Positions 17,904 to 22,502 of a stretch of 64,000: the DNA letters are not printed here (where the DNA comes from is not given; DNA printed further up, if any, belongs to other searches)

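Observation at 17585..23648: Minus-strand gene cluster encoding an orphan FtsX/MacB-type permease, an internally duplicated 1432-aa membrane protein and a Cys-rich small protein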

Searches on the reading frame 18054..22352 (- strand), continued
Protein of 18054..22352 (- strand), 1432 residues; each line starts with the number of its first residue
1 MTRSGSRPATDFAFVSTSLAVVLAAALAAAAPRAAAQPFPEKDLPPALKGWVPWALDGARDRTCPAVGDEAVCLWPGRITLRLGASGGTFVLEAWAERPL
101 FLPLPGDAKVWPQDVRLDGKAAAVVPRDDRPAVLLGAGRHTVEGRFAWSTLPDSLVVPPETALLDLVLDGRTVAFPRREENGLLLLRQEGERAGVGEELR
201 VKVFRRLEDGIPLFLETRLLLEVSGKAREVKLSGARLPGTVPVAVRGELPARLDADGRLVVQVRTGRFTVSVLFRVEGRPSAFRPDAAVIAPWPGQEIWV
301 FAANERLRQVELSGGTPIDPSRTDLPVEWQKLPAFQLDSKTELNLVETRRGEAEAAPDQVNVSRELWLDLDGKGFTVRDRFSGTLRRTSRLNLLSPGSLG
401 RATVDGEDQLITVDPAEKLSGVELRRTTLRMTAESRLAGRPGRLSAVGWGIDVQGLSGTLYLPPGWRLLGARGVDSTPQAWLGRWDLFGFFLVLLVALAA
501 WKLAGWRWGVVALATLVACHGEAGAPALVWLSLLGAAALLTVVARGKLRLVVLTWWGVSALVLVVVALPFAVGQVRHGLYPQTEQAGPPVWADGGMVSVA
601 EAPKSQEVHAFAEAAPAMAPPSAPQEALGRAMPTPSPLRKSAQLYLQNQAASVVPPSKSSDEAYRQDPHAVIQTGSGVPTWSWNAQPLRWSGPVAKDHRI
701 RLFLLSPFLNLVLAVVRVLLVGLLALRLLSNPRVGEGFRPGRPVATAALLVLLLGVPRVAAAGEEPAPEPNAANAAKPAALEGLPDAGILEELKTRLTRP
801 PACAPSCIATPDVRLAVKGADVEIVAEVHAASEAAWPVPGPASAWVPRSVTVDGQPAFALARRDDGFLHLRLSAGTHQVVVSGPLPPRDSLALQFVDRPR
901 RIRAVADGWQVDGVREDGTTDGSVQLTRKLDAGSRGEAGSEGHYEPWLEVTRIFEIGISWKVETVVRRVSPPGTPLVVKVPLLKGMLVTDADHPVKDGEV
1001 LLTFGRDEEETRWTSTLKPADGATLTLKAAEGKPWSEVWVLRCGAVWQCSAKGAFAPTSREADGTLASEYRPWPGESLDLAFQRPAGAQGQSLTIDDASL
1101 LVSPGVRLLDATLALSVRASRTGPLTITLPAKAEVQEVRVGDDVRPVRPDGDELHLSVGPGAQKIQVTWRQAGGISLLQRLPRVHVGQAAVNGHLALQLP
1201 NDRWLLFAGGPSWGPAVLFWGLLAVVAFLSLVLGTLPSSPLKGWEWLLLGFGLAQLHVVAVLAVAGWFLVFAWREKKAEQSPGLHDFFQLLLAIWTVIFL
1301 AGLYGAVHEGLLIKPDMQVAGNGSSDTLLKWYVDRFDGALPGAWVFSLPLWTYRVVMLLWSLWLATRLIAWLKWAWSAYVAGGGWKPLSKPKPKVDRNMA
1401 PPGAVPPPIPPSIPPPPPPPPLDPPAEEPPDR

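Call 77: search_solved_structures(query=A3, max_evalue=10)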
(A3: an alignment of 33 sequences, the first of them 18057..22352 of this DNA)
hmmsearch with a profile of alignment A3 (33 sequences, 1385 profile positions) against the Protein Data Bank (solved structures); distinct sequences matched with E-value up to 10: 4.
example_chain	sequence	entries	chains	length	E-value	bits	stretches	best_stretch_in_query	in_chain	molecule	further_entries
9xvq_A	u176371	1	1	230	1.3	9.3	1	768-814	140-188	Nuclear factor 1 A-type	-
1fft_B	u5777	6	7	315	4.2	7.6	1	1189-1279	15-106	UBIQUINOL OXIDASE | Ubiquinol oxidase subunit 2 | Cytochrome bo(3) ubiquinol oxidase subunit 2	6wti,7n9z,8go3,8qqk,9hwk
7xmc_B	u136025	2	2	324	4.4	7.6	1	1189-1279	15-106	Ubiquinol oxidase subunit 2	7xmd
7dtd_A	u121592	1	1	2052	5.7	7.2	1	512-650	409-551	Sodium channel protein type 1 subunit alpha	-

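Call 83: search_protein_families(library=padloc, proteins=[window:18057-22352:-], max_evalue=0.01)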
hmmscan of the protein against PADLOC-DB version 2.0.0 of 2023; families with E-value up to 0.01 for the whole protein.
window:18057-22352:- (1432 aa): 0 families
